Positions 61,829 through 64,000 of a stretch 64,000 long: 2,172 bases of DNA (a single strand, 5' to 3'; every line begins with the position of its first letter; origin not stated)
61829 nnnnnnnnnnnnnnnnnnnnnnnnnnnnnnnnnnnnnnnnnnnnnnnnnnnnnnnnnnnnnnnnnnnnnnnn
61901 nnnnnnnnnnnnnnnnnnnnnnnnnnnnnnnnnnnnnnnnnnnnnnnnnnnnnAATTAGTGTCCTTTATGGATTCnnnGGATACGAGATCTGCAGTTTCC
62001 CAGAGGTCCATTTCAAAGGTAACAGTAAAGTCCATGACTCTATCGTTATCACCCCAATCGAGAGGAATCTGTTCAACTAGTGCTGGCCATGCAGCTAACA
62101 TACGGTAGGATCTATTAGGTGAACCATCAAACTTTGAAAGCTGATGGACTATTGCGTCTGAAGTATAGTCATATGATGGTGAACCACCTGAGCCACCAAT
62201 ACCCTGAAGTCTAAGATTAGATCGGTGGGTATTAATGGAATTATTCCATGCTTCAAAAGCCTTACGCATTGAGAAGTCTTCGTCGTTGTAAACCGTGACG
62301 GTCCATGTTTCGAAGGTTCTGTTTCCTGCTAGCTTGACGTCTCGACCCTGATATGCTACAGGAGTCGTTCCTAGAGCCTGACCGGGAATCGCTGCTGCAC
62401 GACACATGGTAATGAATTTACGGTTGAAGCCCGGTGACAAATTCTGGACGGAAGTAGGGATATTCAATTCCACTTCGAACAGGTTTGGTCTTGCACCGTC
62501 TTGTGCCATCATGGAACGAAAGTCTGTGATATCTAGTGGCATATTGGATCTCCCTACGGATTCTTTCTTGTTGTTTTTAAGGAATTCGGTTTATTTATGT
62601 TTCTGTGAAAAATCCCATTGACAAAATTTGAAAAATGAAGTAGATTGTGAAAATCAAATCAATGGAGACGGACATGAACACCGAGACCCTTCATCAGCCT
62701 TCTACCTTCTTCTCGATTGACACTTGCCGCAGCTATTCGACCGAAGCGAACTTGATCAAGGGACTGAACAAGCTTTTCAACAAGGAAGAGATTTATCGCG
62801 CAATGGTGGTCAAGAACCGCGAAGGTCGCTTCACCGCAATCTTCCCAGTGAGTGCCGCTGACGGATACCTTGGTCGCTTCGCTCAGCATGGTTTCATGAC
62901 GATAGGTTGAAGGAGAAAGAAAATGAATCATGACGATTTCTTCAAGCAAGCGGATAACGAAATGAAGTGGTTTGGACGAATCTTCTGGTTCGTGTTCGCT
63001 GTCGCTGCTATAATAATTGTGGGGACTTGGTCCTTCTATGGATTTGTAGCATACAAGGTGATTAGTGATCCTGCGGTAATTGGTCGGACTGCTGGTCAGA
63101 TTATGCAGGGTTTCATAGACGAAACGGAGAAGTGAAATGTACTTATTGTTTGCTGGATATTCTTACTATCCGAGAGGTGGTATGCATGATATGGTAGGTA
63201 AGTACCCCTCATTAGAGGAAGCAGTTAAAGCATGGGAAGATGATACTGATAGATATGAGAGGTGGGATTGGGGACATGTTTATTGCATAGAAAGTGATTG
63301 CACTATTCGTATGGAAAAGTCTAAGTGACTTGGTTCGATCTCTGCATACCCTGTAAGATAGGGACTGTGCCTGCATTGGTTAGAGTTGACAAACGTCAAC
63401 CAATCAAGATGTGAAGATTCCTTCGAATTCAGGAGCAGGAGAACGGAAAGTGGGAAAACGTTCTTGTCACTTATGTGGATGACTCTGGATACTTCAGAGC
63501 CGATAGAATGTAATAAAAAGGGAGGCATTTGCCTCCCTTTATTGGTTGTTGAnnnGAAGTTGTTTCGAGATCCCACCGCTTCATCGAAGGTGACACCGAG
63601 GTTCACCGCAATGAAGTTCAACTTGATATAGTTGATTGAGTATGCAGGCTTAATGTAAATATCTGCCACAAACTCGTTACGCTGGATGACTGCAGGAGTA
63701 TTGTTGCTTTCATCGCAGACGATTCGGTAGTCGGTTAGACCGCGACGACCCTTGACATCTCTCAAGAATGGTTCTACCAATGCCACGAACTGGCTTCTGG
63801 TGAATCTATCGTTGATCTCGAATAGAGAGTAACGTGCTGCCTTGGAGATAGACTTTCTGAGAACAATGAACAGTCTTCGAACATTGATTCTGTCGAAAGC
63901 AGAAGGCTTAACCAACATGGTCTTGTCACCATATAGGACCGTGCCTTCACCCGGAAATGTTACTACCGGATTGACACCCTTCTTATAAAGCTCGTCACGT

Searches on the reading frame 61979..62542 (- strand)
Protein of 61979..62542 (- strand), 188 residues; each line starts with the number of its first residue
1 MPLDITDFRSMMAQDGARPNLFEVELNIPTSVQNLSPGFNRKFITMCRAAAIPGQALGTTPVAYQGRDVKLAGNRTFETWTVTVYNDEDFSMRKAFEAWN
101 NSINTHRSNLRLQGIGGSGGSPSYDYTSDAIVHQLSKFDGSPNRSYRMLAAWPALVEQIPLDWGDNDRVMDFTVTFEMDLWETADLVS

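Call 89: search_protein_families(library=phrogs, proteins=[window:61979-62542:-], max_evalue=0.001)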
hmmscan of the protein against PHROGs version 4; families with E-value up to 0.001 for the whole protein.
window:61979-62542:- (188 aa): 2 families
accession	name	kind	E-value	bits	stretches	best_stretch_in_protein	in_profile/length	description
phrog_45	-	tail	3.5e-51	175.4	1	3-183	76-254/350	tail tube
phrog_3629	-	tail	1.1e-11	45.4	1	42-182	75-205/313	tail tube protein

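Call 90: find_related_loci(query=window:61979-62542:-, collection=viral_contigs, flank=4000)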
Query window:61979-62542:- (188 aa) in viral_contigs; peptide patterns used: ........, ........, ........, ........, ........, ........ (x = any residue, [..] = any of these).
18 stretches matched a pattern, but none encodes a relative of the query by tblastn (E <= 1e-3).

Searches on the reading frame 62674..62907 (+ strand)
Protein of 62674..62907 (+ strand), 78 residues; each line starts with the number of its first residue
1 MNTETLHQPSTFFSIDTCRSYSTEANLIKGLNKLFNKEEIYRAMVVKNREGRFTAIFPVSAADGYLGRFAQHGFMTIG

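Call 16: search_protein_families(library=pfam, proteins=[window:62674-62907:+], max_evalue=0.1)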
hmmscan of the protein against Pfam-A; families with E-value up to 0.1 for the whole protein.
window:62674-62907:+ (78 aa): 0 families

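Call 17: search_protein_families(library=phrogs, proteins=[window:62674-62907:+], max_evalue=0.1)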
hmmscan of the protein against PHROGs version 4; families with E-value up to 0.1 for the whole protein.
window:62674-62907:+ (78 aa): 1 family
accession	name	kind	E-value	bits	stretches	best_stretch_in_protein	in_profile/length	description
phrog_3633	-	unknown function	3.1e-05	24.8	1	11-76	133-218/219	-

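Call 50: search_dna_similar(query=window:62674-62907:+, collection=phages, mode=protein, max_rows=25, max_evalue=0.01)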
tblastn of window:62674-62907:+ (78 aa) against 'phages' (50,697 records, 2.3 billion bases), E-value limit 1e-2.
Records with a match: 26; places in all: 26; records where one place covers at least 80% of the query: 24.
Best place of each record, by identity: <60% 26.
By first word of the organism name: Rhizobium 19; Agrobacterium 2; Sinorhizobium 2; Sphingomonas 2; Alphaproteobacteria 1.
By host as written in the record: - 5; Rhizobium leguminosarum 4; Rhizobium etli CFN42 3; Agrobacterium tumefaciens C58 2; Rhizobium leguminosarum biovar viciae VF39 2; Rhizobium sp. TUX16P 2; Rhizobium sp. I1_9 2; Sinorhizobium meliloti 2; and 3 more.
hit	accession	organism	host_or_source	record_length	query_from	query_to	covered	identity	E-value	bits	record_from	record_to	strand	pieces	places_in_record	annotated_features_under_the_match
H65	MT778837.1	Rhizobium phage AF3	-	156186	3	76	95%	50.0%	2e-15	74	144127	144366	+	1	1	hypothetical protein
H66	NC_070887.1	Rhizobium phage AF3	-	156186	3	76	95%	50.0%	2e-15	74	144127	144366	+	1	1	hypothetical protein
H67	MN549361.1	Rhizobium phage RL2RES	Rhizobium leguminosarum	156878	3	76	95%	50.0%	4e-15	73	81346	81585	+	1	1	hypothetical protein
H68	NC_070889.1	Rhizobium phage RL2RES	Rhizobium leguminosarum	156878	3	76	95%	50.0%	4e-15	73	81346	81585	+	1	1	hypothetical protein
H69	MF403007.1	Agrobacterium phage Atu_ph04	Agrobacterium tumefaciens C58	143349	7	75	88%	53.4%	7e-16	76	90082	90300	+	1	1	none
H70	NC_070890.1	Agrobacterium phage Atu_ph04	Agrobacterium tumefaciens C58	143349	7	75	88%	53.4%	7e-16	76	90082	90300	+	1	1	none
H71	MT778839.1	Rhizobium phage P9VFCI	-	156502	3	76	95%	48.8%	6e-14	70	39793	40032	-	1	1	hypothetical protein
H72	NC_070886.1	Rhizobium phage P9VFCI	-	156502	3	76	95%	48.8%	6e-14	70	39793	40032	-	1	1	hypothetical protein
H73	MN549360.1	Rhizobium phage RL38J1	Rhizobium leguminosarum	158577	3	75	94%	49.4%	6e-15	73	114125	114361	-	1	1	hypothetical protein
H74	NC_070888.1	Rhizobium phage RL38J1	Rhizobium leguminosarum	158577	3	75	94%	49.4%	6e-15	73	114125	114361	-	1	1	hypothetical protein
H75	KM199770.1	Rhizobium phage vB_RleM_P10VF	Rhizobium leguminosarum biovar viciae ...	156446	3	76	95%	47.5%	2e-14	71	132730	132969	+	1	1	hypothetical protein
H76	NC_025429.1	Rhizobium phage vB_RleM_P10VF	Rhizobium leguminosarum biovar viciae ...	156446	3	76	95%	47.5%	2e-14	71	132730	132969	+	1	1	hypothetical protein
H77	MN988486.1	Rhizobium phage RHph_Y68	Rhizobium sp. TUX16P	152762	8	77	90%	50.0%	2e-15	74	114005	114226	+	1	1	hypothetical protein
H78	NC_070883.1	Rhizobium phage RHph_Y68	Rhizobium sp. TUX16P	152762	8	77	90%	50.0%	2e-15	74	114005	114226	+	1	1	hypothetical protein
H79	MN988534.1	Rhizobium phage RHph_N34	Rhizobium etli CFN42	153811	7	77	91%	45.3%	3e-13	68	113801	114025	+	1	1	hypothetical protein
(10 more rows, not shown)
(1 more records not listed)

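Call 51: get_annotated_region(hit=H79, flank=3000)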
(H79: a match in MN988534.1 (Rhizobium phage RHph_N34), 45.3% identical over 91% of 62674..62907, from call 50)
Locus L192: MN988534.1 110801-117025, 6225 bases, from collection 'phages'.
description: Rhizobium phage RHph_N34, complete genome.
organism: Rhizobium phage RHph_N34 (NCBI taxid 2509586)
taxonomy: Viruses; Duplodnaviria; Heunggongvirae; Uroviricota; Caudoviricetes; Pootjesviridae; Staniewskivirinae; Trinifflemingvirus; Trinifflemingvirus N34
host: Rhizobium etli CFN42; source: agricultural lands; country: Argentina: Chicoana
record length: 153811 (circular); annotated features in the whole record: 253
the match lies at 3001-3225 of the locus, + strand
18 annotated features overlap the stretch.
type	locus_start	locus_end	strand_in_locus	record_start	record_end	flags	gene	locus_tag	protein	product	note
CDS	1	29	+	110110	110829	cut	-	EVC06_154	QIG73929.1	putative sliding clamp DNA polymerase accessory protein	-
CDS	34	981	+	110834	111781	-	-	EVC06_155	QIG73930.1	clamp loader subunit DNA polymerase accessory protein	GO_function: GO:0005524 - ATP binding; GO_function: GO:0017111 - nucleoside-triphosphatase activity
CDS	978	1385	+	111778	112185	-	-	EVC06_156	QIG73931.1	putative clamp loader subunit DNA polymerase accessory protein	-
CDS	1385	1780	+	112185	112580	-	-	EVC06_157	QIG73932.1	hypothetical protein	-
CDS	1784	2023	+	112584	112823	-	-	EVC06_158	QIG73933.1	hypothetical protein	-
CDS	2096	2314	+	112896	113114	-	-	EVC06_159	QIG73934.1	hypothetical protein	-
CDS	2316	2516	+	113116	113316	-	-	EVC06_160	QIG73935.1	hypothetical protein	-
CDS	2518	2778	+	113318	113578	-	-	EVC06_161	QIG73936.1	hypothetical protein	-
CDS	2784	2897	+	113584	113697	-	-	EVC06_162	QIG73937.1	hypothetical protein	-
CDS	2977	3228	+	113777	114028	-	-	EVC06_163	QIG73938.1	hypothetical protein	-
CDS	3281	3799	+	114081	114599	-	-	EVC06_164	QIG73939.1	hypothetical protein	-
CDS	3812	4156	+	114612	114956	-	-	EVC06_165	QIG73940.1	hypothetical protein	-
CDS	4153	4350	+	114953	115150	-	-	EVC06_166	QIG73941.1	hypothetical protein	-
CDS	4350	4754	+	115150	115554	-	-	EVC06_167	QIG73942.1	hypothetical protein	-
CDS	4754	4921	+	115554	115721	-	-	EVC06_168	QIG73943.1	hypothetical protein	-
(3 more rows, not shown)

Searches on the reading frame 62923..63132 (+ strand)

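Call 16: search_protein_families(library=pfam, proteins=[window:62923-63132:+], max_evalue=0.1)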
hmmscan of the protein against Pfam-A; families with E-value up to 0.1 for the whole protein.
window:62923-63132:+ (70 aa): 1 family
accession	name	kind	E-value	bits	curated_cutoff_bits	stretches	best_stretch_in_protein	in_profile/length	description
PF23906.1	DUF7248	-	1.8e-06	28.2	27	1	11-47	3-39/58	Family of unknown function (DUF7248)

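Call 17: search_protein_families(library=phrogs, proteins=[window:62923-63132:+], max_evalue=0.1)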
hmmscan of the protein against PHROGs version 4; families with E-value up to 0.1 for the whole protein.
window:62923-63132:+ (70 aa): 2 families
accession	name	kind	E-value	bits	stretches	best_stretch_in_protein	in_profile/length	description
phrog_7899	-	unknown function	0.0039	18.4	1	4-41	25-64/71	-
phrog_5023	-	unknown function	0.093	12.7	1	6-42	365-401/412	-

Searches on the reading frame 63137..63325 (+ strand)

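Call 16: search_protein_families(library=pfam, proteins=[window:63137-63325:+], max_evalue=0.1)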
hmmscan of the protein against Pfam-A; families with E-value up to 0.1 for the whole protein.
window:63137-63325:+ (63 aa): 1 family
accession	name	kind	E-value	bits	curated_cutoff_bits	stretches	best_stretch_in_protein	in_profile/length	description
PF13773.12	DUF4170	-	0.034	14.6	25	1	14-37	21-44/60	Domain of unknown function (DUF4170)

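Call 17: search_protein_families(library=phrogs, proteins=[window:63137-63325:+], max_evalue=0.1)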
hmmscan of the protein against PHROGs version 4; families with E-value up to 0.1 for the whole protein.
window:63137-63325:+ (63 aa): 3 families
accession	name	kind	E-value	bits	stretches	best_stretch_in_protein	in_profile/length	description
phrog_1411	-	unknown function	1.6e-12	48.6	1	1-52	66-119/129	-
phrog_17649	-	unknown function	1.7e-06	29.3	1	2-44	4-47/79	-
phrog_4811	-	unknown function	0.00043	21.2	1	2-39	10-47/67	-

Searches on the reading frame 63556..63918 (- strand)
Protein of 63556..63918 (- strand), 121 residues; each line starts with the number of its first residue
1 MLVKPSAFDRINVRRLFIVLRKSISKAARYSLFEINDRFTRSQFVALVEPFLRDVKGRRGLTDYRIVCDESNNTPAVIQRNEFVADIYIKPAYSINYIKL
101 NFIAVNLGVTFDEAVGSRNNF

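Call 89: search_protein_families(library=phrogs, proteins=[window:63556-63918:-], max_evalue=0.001)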
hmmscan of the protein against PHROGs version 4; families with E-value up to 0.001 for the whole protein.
window:63556-63918:- (121 aa): 5 families
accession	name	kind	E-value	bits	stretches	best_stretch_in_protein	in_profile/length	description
phrog_23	-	tail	5e-44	151.9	1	4-119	362-477/496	tail sheath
phrog_10581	-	tail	3.2e-29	102.8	1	5-100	810-905/915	tail sheath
phrog_30392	-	tail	9.6e-07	28.4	1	5-100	665-761/774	tail sheath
phrog_17610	-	tail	1.1e-06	27.7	1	7-106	1003-1108/1135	tail sheath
phrog_34521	-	tail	0.0001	21.4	1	7-94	853-940/962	tail sheath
